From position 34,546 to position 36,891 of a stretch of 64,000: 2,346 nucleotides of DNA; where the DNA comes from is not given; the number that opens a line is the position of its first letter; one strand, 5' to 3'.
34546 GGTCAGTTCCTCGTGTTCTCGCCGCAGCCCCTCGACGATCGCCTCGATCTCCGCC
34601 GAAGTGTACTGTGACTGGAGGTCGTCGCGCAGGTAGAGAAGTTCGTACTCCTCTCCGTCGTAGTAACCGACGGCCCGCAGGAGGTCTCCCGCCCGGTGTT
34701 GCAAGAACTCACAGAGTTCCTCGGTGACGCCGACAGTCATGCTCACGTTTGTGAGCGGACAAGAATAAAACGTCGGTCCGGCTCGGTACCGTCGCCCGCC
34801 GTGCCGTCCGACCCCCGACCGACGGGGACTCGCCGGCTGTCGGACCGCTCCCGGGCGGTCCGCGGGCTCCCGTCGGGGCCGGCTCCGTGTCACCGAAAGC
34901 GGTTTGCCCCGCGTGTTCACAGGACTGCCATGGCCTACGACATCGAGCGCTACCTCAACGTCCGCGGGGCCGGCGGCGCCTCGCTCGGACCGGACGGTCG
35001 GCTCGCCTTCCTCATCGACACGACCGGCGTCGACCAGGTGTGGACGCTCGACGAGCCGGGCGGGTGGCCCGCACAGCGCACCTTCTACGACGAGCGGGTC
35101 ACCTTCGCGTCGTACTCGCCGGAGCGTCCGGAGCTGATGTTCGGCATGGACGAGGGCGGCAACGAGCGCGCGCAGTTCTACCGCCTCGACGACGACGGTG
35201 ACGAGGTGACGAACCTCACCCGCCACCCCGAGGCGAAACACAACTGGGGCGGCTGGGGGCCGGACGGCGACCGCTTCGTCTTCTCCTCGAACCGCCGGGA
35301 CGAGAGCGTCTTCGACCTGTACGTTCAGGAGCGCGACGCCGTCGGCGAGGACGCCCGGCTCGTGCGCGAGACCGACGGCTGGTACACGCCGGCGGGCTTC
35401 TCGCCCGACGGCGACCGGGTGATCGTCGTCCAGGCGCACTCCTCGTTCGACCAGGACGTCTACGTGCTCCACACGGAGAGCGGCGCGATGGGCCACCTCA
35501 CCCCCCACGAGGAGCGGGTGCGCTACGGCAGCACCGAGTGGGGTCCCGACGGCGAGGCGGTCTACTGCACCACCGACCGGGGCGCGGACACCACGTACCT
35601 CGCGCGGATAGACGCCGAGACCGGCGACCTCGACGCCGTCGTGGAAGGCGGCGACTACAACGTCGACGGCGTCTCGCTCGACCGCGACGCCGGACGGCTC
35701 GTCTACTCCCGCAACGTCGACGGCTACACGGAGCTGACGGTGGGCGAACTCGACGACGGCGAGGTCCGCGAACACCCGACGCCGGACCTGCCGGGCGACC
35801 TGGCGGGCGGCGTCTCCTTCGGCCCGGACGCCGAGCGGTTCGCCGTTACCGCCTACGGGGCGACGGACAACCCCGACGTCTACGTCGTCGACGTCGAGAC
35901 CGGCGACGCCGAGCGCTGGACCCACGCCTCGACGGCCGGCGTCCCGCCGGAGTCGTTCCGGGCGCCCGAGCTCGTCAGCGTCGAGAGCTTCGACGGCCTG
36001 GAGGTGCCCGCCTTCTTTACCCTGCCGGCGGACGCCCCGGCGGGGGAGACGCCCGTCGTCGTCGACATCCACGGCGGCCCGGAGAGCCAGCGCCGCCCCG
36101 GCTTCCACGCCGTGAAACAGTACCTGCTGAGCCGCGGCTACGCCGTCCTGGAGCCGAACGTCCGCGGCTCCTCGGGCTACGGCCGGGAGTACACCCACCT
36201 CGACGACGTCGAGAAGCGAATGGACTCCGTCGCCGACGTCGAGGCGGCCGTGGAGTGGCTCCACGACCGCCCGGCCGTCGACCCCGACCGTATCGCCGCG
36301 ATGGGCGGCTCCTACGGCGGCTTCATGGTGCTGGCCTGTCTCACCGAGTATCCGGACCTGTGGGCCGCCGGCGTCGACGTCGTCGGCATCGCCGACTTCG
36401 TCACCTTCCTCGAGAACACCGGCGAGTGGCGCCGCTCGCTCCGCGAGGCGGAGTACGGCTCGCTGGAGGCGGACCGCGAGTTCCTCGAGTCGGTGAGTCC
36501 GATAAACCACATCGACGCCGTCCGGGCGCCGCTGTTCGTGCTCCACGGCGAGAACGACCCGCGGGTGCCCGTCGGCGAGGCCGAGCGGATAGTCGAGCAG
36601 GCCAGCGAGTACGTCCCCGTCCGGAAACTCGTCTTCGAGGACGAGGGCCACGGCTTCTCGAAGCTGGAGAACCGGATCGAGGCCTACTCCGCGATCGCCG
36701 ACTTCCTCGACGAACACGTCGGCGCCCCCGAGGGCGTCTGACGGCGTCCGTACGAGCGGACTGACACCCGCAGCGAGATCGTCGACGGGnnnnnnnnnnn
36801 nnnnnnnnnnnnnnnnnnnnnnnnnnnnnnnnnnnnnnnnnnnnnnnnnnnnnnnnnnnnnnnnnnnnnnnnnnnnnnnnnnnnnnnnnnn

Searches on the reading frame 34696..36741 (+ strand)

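Call 31: search_protein_families(library=pfam, proteins=[window:34696-36741:+], max_evalue=0.001)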
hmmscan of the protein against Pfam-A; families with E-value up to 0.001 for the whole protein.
window:34696-36741:+ (681 aa): 9 families
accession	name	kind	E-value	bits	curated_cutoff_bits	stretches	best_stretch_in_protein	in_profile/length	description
PF00326.27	Peptidase_S9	-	3.1e-45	154.7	22.6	1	470-676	3-211/213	Prolyl oligopeptidase family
PF20434.5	BD-FAE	-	7e-17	62.1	26.8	1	449-632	10-211/215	BD-FAE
PF02129.25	Peptidase_S15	-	9e-14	52.2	23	1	433-571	1-136/262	X-Pro dipeptidyl-peptidase (S15 family)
PF01738.24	DLH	-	1.2e-11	45.1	21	1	469-664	29-197/217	Dienelactone hydrolase family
PF00561.26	Abhydrolase_1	-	9.2e-11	42.3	25.8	1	453-564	1-102/245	alpha/beta hydrolase fold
PF12146.15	Hydrolase_4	-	1.7e-09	37.8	27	1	454-558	6-103/239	Serine aminopeptidase, S33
PF02897.21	Peptidase_S9_N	-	4.3e-07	29.5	24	1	136-407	127-410/414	Prolyl oligopeptidase, N-terminal beta-propeller domain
PF05448.18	AXE1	-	1.1e-06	28.1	21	1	429-552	61-197/321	Acetyl xylan esterase (AXE1)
PF07676.18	PD40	-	3.6e-06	27.2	20.9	1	175-210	5-38/38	WD40-like Beta Propeller Repeat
